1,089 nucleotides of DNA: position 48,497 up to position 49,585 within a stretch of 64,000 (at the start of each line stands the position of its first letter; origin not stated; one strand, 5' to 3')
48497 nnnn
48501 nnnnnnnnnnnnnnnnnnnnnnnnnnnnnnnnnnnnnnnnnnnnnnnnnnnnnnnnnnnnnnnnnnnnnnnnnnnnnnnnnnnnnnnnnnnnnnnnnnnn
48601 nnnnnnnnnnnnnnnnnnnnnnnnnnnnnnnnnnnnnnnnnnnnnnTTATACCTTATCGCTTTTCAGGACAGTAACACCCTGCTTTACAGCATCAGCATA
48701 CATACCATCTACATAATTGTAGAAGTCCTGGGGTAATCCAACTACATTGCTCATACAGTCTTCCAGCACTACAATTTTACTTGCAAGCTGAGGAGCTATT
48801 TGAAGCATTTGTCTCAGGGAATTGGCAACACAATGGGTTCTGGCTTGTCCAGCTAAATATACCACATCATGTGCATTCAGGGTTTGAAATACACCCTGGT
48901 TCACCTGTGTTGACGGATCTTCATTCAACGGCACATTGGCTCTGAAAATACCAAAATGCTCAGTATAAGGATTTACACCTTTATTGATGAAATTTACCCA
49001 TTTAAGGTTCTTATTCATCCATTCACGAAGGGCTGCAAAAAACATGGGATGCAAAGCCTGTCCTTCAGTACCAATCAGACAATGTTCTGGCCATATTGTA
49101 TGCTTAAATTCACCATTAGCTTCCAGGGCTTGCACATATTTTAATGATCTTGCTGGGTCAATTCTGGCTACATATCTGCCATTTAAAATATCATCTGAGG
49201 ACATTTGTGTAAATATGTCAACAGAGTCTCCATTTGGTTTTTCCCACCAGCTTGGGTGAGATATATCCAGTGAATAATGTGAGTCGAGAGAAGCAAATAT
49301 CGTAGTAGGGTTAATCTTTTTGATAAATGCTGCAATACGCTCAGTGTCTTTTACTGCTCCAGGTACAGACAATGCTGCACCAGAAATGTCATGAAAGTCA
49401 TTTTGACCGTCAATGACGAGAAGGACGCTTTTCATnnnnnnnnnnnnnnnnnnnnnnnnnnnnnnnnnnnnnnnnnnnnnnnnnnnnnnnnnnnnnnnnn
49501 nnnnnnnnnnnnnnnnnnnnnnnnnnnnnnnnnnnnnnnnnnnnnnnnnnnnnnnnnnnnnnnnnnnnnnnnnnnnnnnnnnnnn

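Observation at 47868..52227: Phage-borne eukaryotic-like signalling module: VWA, Ser/Thr kinase-like, PP2C-like and FHA-like proteins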

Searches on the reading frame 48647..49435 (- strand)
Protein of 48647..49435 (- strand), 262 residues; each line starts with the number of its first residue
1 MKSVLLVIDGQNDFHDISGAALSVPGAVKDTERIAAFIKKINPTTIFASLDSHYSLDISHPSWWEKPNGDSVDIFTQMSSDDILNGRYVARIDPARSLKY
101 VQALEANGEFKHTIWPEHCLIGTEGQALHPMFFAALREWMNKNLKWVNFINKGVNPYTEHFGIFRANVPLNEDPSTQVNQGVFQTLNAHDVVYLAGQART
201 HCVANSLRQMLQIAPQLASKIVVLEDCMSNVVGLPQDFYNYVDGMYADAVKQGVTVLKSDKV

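Call 3: search_protein_families(library=pfam, proteins=[window:48647-49435:-], max_evalue=1)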
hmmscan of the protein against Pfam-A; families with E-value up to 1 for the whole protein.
window:48647-49435:- (262 aa): 2 families
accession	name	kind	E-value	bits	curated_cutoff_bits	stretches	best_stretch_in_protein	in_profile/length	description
PF00857.26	Isochorismatase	-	0.0048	17.4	27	0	3-67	1-71/175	Isochorismatase domain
PF13393.11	tRNA-synt_His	-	0.24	11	25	1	175-232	166-223/308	Histidyl-tRNA synthetase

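Call 4: search_protein_families(library=phrogs, proteins=[window:48647-49435:-], max_evalue=0.01)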
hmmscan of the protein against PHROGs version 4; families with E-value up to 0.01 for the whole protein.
window:48647-49435:- (262 aa): 1 family
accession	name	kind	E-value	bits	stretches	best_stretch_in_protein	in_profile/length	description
phrog_19305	-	unknown function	0.00023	22.1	0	2-60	3-63/199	-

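Call 5: search_protein_families(library=ncbifam, proteins=[window:48647-49435:-], max_evalue=1)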
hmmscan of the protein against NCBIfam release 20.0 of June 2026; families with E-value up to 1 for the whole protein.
window:48647-49435:- (262 aa): 2 families
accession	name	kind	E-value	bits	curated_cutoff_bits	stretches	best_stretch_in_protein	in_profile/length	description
NF008623.0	PRK11609.1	equivalog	9.1e-08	32.1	174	2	110-245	78-195/213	bifunctional nicotinamidase/pyrazinamidase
NF010416.0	PRK13842.1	subfamily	0.01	15.1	360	1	182-243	40-100/267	conjugal transfer protein TrbJ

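Call 6: search_protein_families(library=padloc, proteins=[window:48647-49435:-], max_evalue=1)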
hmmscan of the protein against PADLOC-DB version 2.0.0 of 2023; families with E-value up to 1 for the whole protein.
window:48647-49435:- (262 aa): 0 families

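Call 34: search_solved_structures(query=A4, max_evalue=0.1, show_alignments=2)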
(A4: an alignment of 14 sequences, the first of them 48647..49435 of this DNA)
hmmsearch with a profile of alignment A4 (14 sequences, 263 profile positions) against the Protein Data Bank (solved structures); distinct sequences matched with E-value up to 0.1: 14.
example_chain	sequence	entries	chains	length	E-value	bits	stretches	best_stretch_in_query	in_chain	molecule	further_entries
2h0r_A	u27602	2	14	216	1.8e-12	50.1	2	114-239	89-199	Nicotinamidase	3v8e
3pl1_A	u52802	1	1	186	1.1e-08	37.7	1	4-55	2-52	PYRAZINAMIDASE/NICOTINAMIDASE PNCA (PZase)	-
29iv_A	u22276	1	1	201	1.1e-07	34.4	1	3-62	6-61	nicotinamidase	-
1ilw_A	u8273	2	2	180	1.6e-07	33.9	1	3-61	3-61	180 aa long hypothetical Pyrazinamidase/nicotinamidase | 180aa long hypothetical Pyrazinamidase/Nicotinamidase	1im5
9u8m_A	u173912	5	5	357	1.8e-06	30.5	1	114-207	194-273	nicotinamidase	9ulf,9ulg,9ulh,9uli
2wt9_A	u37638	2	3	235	8.1e-06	28.3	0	113-255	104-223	NICOTINAMIDASE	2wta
3r2j_A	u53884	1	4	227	0.0001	24.7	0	3-58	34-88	Alpha/beta-hydrolase-like protein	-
3o94_A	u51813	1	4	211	0.00083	21.7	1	2-63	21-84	nicotinamidase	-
3o90_A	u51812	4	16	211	0.00084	21.7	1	2-63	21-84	nicotinamidase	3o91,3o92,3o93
6a8l_A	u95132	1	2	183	0.0019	20.6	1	2-63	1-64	Isochorismatase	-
5zn8_A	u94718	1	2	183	0.0019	20.5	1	2-63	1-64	Isochorismatase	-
3s2s_A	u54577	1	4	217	0.011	18.1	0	2-63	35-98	Putative pyrazinamidase/nicotinamidase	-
3hb7_A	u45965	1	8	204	0.011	18.1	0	1-59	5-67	Isochorismatase hydrolase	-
6kua_A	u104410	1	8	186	0.016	17.5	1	2-63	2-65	Cysteine hydrolase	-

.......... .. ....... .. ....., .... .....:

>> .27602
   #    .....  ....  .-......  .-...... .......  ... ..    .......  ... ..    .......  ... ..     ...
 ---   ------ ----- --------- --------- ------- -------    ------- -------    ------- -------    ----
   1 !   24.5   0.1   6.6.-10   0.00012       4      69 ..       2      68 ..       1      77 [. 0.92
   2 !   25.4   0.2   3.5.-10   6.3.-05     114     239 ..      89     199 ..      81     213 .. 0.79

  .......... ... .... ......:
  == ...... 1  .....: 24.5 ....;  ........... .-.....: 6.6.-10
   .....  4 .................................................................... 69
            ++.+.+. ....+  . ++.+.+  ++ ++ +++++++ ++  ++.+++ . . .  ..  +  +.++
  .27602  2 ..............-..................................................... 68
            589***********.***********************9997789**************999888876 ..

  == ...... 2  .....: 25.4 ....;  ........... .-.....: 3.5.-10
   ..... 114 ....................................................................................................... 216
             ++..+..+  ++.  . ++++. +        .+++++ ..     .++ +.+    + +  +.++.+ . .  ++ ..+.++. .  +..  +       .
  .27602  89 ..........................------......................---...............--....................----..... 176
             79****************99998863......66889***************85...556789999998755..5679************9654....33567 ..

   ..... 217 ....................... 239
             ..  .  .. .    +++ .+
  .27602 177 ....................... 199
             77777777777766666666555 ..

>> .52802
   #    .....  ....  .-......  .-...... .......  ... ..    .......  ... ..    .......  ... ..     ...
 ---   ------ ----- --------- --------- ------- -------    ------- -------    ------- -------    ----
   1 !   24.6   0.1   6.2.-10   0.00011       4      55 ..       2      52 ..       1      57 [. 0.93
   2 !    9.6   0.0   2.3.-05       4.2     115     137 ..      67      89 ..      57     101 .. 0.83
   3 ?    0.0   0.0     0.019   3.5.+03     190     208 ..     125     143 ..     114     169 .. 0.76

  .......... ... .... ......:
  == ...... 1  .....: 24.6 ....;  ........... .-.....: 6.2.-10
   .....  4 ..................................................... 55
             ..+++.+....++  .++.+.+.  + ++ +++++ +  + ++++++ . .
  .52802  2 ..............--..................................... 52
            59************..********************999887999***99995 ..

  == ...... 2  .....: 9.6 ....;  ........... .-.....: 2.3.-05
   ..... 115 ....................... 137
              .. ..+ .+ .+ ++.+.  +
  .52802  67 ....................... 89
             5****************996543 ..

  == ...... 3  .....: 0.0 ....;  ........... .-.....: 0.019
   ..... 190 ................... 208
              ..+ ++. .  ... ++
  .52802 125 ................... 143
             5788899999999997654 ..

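Call 49: find_homologous_proteins(query=window:48647-49435:-, max_evalue=0.001)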
Query window:48647-49435:- (262 aa): 462 proteins with E <= 0.001 among 816 candidates; the best 120 are listed.
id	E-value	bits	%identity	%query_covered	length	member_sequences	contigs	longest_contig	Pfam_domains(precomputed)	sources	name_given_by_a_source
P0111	6.7e-176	601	100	100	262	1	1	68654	-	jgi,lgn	-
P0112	1.9e-163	560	92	100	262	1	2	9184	-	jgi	jgi:nicotinamidase/pyrazinamidase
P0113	4.2e-152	523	86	100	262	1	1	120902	-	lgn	-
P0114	8.9e-152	521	85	100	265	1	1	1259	-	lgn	-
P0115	7.1e-150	515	85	100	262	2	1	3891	-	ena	-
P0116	3.9e-145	500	81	100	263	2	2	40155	-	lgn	-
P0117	3.1e-143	493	81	100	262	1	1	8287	-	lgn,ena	-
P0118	7.0e-143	492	79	100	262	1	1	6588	-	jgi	-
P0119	7.3e-143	492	81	100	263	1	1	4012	-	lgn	-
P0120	9.2e-143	492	80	100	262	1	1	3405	-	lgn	-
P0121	1.4e-142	491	80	100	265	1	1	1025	-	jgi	jgi:nicotinamidase-related amidase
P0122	1.7e-142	491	80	100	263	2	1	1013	-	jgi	jgi:nicotinamidase/pyrazinamidase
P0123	1.8e-142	491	80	100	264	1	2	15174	-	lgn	-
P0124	1.8e-142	491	81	100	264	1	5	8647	-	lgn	-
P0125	1.0e-141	489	81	98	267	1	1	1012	-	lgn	-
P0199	4.9e-109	381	63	99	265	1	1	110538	PF00857.27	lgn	-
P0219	1.4e-102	360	61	97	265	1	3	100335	-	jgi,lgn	jgi:nicotinamidase/pyrazinamidase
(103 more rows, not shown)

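Call 61: find_encoding_contigs(protein=P0219, flank=7000, max_places=1)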
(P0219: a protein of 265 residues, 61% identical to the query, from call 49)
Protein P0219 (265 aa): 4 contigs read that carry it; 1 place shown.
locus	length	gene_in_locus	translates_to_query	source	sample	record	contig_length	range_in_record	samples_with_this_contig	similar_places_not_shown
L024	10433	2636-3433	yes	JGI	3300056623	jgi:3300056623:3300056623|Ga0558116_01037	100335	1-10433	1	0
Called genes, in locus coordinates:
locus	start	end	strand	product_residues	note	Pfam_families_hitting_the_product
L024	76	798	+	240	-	PF13672:PP2C_2 (weak)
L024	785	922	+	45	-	-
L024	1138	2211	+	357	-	-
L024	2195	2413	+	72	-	-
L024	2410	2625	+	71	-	-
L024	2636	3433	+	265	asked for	-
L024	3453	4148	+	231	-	PF00092:VWA (weak)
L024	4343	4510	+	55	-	-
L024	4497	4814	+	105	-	-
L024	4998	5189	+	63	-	-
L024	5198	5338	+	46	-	-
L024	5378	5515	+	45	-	-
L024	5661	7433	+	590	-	PF01612:DNA_pol_A_exo1, PF00476:DNA_pol_A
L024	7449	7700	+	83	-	-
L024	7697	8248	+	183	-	-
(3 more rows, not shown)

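Call 62: find_encoding_contigs(protein=P0199, flank=7000, max_places=1)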
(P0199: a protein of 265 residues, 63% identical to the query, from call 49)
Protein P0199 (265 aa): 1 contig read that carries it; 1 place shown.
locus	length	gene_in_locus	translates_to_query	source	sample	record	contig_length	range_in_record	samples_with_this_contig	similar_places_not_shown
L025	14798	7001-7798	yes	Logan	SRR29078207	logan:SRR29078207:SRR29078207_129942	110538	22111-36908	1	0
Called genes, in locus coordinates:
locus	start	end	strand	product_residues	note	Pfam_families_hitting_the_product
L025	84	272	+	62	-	-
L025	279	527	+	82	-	-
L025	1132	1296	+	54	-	-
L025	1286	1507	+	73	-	-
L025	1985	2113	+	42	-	-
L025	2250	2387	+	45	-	-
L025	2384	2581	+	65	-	-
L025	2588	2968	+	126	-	-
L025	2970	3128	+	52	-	-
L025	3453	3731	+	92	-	-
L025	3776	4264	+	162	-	PF01467:CTP_transf_like (weak)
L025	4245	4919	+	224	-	-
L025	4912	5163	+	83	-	-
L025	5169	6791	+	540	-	-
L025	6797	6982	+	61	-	-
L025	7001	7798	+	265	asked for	PF00857:Isochorismatase (faint)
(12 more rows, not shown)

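Call 83: find_related_loci(query=A4, collection=viral_contigs, flank=7000)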
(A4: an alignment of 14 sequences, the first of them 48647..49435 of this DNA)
Query A4 (262 aa) in viral_contigs; peptide patterns used: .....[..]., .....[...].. (x = any residue, [..] = any of these).
145 stretches matched a pattern; 86 encode a relative of the query (tblastn E <= 1e-3); the best 80 are kept; 80 distinct loci.
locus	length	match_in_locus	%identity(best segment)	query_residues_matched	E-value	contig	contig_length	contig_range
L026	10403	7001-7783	77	2-262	2e-140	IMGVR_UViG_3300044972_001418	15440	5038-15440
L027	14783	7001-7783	71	1-262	2e-129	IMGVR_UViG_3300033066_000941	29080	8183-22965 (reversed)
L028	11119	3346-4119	70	1-259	3e-124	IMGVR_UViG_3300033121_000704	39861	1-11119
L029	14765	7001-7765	69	5-259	8e-124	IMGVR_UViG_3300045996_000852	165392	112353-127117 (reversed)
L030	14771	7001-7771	65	2-258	1e-120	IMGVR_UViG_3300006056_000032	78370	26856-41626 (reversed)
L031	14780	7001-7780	52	2-259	3e-85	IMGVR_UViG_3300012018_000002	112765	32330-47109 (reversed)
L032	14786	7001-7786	48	1-259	3e-81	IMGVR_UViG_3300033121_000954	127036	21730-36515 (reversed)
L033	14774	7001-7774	50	2-259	1e-76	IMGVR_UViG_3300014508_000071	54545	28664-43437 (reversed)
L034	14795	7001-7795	46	2-259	2e-68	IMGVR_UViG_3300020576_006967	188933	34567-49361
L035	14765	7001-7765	43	5-262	8e-68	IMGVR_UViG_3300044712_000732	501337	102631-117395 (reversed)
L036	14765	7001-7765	43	5-262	8e-68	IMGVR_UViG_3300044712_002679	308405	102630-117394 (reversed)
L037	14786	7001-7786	43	2-259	2e-66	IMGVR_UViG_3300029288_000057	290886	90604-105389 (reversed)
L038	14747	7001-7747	43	2-254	6e-65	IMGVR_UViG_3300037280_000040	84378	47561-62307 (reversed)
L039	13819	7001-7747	43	2-254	6e-65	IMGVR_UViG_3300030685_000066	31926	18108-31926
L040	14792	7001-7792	41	3-262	7e-65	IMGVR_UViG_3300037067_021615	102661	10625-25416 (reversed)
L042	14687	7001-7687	46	2-231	6e-63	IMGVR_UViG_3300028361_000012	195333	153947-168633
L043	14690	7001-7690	46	5-235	5e-61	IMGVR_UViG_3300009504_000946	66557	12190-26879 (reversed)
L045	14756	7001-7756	42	2-245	1e-60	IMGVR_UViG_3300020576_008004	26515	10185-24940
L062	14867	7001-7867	33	5-256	3e-39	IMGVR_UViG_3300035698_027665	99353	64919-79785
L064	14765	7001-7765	31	2-235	1e-33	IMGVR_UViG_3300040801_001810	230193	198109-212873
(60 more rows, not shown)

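Call 92: search_protein_families(library=pfam, proteins=[L042:5865-6956:+, L034:3189-3755:+, L043:3158-5866:+, L062:9838-11658:+, L045:7792-8754:-, L034:12483-14318:+], max_evalue=0.001)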
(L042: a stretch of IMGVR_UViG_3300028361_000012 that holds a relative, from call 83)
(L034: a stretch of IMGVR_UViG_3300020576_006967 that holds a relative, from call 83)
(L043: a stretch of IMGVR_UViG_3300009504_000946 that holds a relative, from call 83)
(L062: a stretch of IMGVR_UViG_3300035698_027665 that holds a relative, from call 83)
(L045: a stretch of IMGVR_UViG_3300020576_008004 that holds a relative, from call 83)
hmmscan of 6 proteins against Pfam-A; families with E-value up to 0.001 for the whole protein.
L042:5865-6956:+ (363 aa): 3 families
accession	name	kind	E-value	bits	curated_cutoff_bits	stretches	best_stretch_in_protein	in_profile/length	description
PF01556.23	DnaJ_C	-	1.4e-30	106.8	26.6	1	109-313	2-137/152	DnaJ C terminal domain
PF00226.36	DnaJ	-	7.5e-27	93.7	27.8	1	3-65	1-63/63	DnaJ domain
PF00684.25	DnaJ_CXXCXGXG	-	2.8e-11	43.9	32.7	1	135-199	1-65/65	DnaJ central domain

L034:3189-3755:+ (188 aa): 1 family
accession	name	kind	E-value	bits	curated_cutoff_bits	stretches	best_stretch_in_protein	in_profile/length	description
PF01885.22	PTS_2-RNA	-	6.4e-52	176.6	26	1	12-177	2-176/177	RNA 2'-phosphotransferase, Tpt1 / KptA family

L043:3158-5866:+ (902 aa): 3 families
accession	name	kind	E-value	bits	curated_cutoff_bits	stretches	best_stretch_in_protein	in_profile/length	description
PF16542.10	PNKP_ligase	-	2e-28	100.2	28.2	1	534-868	32-352/377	PNKP adenylyltransferase domain, ligase domain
PF00149.33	Metallophos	-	8e-11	43.2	21.5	1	228-433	6-167/191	Calcineurin-like phosphoesterase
PF13671.12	AAA_33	-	2.4e-09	38.1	27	1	35-159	2-114/143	AAA domain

L062:9838-11658:+ (606 aa): 2 families
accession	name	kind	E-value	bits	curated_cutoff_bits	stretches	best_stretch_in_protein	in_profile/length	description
PF02540.23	NAD_synthase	-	1e-63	215.1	21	1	303-569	3-241/242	NAD synthase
PF00795.27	CN_hydrolase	-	1.4e-18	67.6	23.2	1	26-256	4-227/256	Carbon-nitrogen hydrolase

L045:7792-8754:- (320 aa): 0 families

L034:12483-14318:+ (611 aa): 1 family
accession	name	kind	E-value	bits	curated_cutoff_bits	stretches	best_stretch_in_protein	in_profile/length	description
PF00004.35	AAA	-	1e-15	58.8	21.2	1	324-441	2-129/131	ATPase family associated with various cellular activities (AAA)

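Call 97: search_dna_similar(query=window:48647-49435:-, collection=phages, mode=protein, max_evalue=0.00001, max_rows=30)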
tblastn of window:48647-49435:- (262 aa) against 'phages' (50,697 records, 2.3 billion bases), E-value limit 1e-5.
Records with a match: 4; places in all: 4; records where one place covers at least 80% of the query: 4.
Best place of each record, by identity: <60% 4.
By first word of the organism name: uncultured 3; Bacteriophage 1.
By host as written in the record: - 4.
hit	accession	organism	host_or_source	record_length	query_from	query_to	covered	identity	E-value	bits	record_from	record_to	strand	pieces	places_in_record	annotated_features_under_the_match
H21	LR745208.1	uncultured phage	metagenomic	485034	1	251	96%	42.8%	4e-57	202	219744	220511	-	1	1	record has no annotation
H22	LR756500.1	uncultured phage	metagenomic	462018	2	258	98%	41.1%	4e-58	204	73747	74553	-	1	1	record has no annotation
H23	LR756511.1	uncultured phage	metagenomic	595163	5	238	89%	40.7%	5e-48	175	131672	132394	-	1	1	record has no annotation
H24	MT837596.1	Bacteriophage sp.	human fecal samples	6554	2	257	98%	32.2%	2e-32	130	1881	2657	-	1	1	record has no annotation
